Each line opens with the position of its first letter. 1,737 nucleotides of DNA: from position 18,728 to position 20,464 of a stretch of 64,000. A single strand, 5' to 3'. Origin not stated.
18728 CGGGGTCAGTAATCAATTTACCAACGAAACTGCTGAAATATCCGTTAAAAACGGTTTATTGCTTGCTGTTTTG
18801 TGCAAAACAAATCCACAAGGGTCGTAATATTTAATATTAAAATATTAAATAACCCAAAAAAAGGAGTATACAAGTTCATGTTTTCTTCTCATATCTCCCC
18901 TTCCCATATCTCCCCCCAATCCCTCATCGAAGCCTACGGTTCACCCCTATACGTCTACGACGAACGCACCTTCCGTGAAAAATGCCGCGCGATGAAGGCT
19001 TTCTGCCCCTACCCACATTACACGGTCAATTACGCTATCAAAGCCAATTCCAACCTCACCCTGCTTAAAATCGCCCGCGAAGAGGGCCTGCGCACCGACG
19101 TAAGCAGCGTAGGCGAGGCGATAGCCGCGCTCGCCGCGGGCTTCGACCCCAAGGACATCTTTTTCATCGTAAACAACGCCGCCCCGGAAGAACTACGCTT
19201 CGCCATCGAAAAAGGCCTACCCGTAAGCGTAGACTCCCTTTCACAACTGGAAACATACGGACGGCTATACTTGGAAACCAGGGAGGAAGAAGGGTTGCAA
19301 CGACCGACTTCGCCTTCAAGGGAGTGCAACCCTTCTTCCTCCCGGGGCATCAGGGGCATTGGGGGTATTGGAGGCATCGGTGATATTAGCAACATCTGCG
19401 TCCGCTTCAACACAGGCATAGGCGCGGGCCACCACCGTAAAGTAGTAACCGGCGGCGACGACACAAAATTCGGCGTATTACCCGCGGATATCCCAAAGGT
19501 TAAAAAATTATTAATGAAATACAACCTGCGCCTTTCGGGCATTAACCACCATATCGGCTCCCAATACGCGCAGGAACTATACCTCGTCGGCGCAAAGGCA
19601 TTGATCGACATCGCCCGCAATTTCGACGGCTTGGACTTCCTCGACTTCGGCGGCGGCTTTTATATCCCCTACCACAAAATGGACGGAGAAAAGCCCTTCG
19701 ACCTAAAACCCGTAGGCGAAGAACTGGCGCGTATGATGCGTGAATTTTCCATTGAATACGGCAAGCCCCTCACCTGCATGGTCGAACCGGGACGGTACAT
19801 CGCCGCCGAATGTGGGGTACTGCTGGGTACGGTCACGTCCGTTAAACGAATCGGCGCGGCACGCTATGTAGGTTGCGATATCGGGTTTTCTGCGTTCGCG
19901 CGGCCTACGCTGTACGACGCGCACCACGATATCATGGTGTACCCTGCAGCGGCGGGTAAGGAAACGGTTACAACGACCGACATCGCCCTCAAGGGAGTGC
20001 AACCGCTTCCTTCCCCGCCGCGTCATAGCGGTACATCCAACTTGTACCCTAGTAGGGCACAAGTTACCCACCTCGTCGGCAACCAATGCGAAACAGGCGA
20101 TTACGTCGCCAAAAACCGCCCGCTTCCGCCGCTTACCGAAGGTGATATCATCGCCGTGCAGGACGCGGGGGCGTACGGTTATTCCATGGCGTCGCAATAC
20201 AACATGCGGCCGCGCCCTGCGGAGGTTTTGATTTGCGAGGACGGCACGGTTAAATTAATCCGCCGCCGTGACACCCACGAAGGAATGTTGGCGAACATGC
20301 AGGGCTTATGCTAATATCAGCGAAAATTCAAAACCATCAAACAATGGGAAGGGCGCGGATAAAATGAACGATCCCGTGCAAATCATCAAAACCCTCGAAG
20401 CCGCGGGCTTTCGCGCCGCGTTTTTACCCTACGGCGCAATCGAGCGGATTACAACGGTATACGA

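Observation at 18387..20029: Short hairpin elements with an identical 25-26 nt core and copy-specific long stems, inserted in frame inside thiN and (twice) lysA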

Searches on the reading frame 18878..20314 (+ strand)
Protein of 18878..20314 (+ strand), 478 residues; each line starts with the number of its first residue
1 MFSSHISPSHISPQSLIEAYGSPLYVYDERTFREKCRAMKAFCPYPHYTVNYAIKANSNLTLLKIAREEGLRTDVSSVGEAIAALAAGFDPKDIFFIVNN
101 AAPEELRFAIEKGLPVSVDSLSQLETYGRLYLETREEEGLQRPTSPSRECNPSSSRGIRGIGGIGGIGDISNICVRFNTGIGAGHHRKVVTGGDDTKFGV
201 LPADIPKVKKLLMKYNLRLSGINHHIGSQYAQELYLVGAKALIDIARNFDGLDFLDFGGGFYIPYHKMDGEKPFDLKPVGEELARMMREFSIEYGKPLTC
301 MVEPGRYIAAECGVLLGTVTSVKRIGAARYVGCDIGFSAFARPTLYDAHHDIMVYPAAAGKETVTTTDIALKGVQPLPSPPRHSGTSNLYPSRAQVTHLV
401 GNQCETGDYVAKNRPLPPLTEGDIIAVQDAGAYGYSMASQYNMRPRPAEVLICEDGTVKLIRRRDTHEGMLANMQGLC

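Call 12: search_protein_families(library=pfam, proteins=[window:18878-20314:+])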
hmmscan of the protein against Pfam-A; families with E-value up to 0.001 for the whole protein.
window:18878-20314:+ (478 aa): 3 families
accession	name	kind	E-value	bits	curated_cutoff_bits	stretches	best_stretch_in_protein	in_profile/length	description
PF02784.22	Orn_Arg_deC_N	-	1.6e-35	123.1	23.4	1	31-310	3-247/247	Pyridoxal-dependent decarboxylase, pyridoxal binding domain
PF00278.28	Orn_DAP_Arg_deC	-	5.8e-18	65.4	23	1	25-431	2-95/95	Pyridoxal-dependent decarboxylase, C-terminal sheet domain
PF01168.26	Ala_racemase_N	-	0.00021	21.5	24.1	0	30-127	4-103/220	Alanine racemase, N-terminal domain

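Call 13: search_solved_structures(query=window:18878-20314:+, show_alignments=2)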
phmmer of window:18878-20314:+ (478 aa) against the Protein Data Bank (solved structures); distinct sequences matched with E-value up to 0.001: 44.
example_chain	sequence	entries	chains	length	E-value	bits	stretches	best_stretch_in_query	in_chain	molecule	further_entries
1knw_A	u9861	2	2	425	2.1e-52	181.8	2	170-472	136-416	Diaminopimelate decarboxylase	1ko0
2yxx_A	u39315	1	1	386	2.3e-50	175.1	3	398-468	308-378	Diaminopimelate decarboxylase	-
2p3e_A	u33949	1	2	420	3.3e-49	171.3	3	395-469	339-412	Diaminopimelate decarboxylase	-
3n2b_A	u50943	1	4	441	1.2e-43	152.9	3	393-466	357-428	Diaminopimelate decarboxylase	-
5x7m_A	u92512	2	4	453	3e-42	148.3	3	165-361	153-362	Diaminopimelate decarboxylase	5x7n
1tuf_A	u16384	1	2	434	3.9e-41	144.6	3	167-364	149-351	Diaminopimelate decarboxylase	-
1twi_A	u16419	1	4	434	3.9e-41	144.6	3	167-364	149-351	Diaminopimelate decarboxylase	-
2o0t_A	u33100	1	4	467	2.2e-40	142.2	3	165-355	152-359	Diaminopimelate decarboxylase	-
1hkv_A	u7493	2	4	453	2.4e-40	142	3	165-355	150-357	DIAMINOPIMELATE DECARBOXYLASE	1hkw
4xg1_A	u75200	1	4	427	1e-38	136.6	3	172-353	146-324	Diaminopimelate decarboxylase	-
6n2a_A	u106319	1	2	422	1.2e-38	136.5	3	391-477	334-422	Diaminopimelate decarboxylase 1, chloroplastic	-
6n2f_A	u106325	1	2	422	1.4e-38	136.3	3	391-477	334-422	Diaminopimelate decarboxylase 2, chloroplastic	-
2qgh_A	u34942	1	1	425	9.4e-38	133.5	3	167-363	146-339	Diaminopimelate decarboxylase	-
3c5q_A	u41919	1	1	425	1.8e-37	132.6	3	167-363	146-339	Diaminopimelate decarboxylase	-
3vab_A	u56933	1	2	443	1.9e-37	132.5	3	167-353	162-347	Diaminopimelate decarboxylase 1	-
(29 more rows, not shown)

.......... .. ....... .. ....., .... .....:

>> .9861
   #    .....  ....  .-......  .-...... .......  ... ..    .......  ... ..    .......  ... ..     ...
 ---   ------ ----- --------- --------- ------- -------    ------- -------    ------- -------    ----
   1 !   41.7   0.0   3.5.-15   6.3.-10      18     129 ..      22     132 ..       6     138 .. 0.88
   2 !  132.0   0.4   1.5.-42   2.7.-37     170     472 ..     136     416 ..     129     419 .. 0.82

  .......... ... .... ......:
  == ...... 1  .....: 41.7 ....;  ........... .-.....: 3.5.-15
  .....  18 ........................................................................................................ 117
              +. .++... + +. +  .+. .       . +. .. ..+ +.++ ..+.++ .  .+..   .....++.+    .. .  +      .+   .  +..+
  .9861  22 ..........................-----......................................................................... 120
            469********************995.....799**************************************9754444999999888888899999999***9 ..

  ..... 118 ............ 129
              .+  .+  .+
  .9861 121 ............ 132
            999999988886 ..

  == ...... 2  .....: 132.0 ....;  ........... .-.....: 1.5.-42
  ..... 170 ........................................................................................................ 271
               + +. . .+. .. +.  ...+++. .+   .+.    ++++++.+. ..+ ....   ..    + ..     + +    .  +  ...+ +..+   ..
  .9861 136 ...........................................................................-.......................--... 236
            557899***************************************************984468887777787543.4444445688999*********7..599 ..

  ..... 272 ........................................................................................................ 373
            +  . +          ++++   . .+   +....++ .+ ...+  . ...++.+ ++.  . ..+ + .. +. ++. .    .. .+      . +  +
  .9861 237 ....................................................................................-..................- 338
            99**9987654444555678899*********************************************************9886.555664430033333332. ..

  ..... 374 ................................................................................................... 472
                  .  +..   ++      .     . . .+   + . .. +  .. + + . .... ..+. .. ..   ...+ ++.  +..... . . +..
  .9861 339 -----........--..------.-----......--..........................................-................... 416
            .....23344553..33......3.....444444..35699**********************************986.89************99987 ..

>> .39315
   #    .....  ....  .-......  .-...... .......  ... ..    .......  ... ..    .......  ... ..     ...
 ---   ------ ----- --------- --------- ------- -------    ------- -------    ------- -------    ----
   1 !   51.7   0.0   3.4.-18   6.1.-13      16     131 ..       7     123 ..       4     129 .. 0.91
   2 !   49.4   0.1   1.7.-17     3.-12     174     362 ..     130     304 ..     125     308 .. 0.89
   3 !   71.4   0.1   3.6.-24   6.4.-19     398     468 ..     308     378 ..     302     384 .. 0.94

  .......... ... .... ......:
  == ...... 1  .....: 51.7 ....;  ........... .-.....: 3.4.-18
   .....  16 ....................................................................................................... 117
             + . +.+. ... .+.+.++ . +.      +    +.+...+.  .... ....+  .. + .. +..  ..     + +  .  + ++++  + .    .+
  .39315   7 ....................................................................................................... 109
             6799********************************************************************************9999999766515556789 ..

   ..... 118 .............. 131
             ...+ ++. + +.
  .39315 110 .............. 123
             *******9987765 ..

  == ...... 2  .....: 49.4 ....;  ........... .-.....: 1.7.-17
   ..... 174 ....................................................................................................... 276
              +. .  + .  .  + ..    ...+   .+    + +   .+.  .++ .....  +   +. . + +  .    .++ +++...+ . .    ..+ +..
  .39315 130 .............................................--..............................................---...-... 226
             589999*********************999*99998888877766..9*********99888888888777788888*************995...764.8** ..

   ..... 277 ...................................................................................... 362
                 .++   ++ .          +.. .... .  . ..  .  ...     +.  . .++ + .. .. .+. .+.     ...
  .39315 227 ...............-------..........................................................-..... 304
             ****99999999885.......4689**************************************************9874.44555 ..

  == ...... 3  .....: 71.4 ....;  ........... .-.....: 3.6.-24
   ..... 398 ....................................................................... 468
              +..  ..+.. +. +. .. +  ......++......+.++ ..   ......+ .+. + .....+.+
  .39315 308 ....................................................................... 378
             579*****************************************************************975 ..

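Call 14: find_homologous_proteins(query=window:18878-20314:+, max_evalue=1e-30)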
Query window:18878-20314:+ (478 aa): 5700 proteins with E <= 1e-30 among 8000 candidates; the best 120 are listed.
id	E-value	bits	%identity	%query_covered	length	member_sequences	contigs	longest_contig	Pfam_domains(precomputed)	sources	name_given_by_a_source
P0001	0.0e+0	1102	100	100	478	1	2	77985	PF02784.23,PF00278.29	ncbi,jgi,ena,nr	ncbi:MAG: diaminopimelate decarboxylase [Defluviitaleaceae bacterium]|nr:diaminopimelate decarboxyla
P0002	1.2e-250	850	82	98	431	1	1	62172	PF02784.23,PF00278.29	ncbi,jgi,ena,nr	ncbi:MAG: diaminopimelate decarboxylase [Defluviitaleaceae bacterium]|nr:diaminopimelate decarboxyla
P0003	6.1e-218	743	74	97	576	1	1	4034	PF13673.14,PF13508.14,PF02784.23,PF00278.29,PF00583.32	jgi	jgi:diaminopimelate decarboxylase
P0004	2.0e-213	728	71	97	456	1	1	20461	PF02784.23,PF00278.29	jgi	jgi:diaminopimelate decarboxylase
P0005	2.0e-199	682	69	100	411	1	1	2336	PF02784.23,PF00278.29,PF01168.27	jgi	jgi:diaminopimelate decarboxylase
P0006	1.6e-194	665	67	97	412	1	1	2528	PF02784.23,PF00278.29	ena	-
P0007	7.1e-192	657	63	97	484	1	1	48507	PF02784.23,PF00278.29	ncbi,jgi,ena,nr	ncbi:MAG: diaminopimelate decarboxylase [Defluviitaleaceae bacterium]|nr:diaminopimelate decarboxyla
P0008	5.9e-190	650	66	96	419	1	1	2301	PF02784.23,PF00278.29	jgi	jgi:diaminopimelate decarboxylase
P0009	1.4e-188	646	61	97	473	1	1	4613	PF02784.23,PF00278.29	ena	-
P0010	6.5e-188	644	64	97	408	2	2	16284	PF02784.23,PF00278.29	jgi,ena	-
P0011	5.5e-177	608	63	96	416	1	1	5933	PF02784.23,PF00278.29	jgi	jgi:diaminopimelate decarboxylase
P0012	2.0e-167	576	58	97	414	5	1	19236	PF02784.23,PF00278.29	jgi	-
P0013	1.1e-166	574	58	97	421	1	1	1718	PF02784.23,PF00278.29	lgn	-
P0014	1.6e-166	573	58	97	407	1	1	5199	PF02784.23,PF00278.29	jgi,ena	-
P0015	1.7e-166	573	58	97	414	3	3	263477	PF02784.23,PF00278.29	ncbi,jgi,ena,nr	ncbi:MAG: diaminopimelate decarboxylase [Oscillospiraceae bacterium]|nr:diaminopimelate decarboxylas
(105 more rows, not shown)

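Call 43: find_encoding_contigs(protein=P0004, flank=10000, max_places=2)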
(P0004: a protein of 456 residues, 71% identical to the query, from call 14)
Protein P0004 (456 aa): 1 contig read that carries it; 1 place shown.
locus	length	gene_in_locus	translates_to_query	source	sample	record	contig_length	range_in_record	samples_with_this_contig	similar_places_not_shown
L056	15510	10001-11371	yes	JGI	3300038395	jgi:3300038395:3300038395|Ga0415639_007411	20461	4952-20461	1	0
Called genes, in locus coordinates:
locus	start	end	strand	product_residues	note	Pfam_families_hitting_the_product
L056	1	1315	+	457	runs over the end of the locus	-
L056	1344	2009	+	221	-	PF00005:ABC_tran, PF02463:SMC_N (weak), PF13304:AAA_21 (faint)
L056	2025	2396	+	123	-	-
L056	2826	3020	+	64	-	-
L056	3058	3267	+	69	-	PF11148:DUF2922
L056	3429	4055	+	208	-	PF01195:Pept_tRNA_hydro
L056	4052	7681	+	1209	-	PF17757:UvrB_inter, PF02559:CarD_TRCF_RID, PF00270:DEAD, PF04851:ResIII, PF00271:Helicase_C, PF03461:TRCF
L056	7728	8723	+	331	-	PF01170:UPF0020, PF05175:MTS, PF08241:Methyltransf_11 (weak), PF13649:Methyltransf_25 (weak)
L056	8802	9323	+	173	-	-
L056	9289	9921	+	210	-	PF04263:TPK_catalytic, PF04265:TPK_B1_binding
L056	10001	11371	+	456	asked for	PF00278:Orn_DAP_Arg_deC, PF02784:Orn_Arg_deC_N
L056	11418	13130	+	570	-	PF07973:tRNA_SAD, PF00587:tRNA-synt_2b, PF03129:HGTP_anticodon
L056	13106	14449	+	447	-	PF17125:Methyltr_RsmF_N, PF01189:Methyltr_RsmB-F, PF17126:RsmF_methylt_CI, PF13636:Methyltranf_PUA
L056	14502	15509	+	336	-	?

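Call 48: find_encoding_contigs(protein=P0001, flank=10000, max_places=3)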
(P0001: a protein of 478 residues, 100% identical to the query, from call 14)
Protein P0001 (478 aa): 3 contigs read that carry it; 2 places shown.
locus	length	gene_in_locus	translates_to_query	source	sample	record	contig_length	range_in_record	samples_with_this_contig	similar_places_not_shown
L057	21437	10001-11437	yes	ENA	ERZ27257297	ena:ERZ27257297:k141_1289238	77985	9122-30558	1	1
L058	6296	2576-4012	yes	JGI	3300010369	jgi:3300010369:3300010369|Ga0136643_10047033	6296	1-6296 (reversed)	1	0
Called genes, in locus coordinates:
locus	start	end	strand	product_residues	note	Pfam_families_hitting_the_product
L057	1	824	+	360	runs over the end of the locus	PF01963:TraB_PrgY_gumN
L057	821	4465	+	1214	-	PF17757:UvrB_inter, PF02559:CarD_TRCF_RID, PF00270:DEAD, PF04851:ResIII, PF00271:Helicase_C, PF03461:TRCF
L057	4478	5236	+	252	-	PF02535:Zip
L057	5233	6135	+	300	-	PF08279:HTH_11, PF19187:HTH_PafC (weak), PF13280:WYL, PF25583:WCX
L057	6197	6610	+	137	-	PF01243:PNPOx_N, PF16242:Pyrid_ox_like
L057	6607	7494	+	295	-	PF12675:DUF3795, PF03575:Peptidase_S51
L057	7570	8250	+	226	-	PF24741:AlkZ-rel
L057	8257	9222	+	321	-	PF01170:UPF0020, PF05175:MTS, PF08241:Methyltransf_11 (weak), PF13649:Methyltransf_25 (weak)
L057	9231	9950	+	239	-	PF04263:TPK_catalytic, PF04265:TPK_B1_binding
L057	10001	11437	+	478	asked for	PF00278:Orn_DAP_Arg_deC, PF02784:Orn_Arg_deC_N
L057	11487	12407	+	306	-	PF13484:Fer4_16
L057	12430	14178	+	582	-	PF07973:tRNA_SAD, PF00587:tRNA-synt_2b, PF03129:HGTP_anticodon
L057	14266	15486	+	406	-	PF01252:Peptidase_A8, PF14580:LRR_9 (faint), PF12799:LRR_4, PF13855:LRR_8, PF12799:LRR_4 (weak)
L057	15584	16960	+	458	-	PF17125:Methyltr_RsmF_N, PF01189:Methyltr_RsmB-F, PF17126:RsmF_methylt_CI, PF13636:Methyltranf_PUA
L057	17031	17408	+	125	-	PF12670:DUF3792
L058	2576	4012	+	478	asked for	PF00278:Orn_DAP_Arg_deC, PF02784:Orn_Arg_deC_N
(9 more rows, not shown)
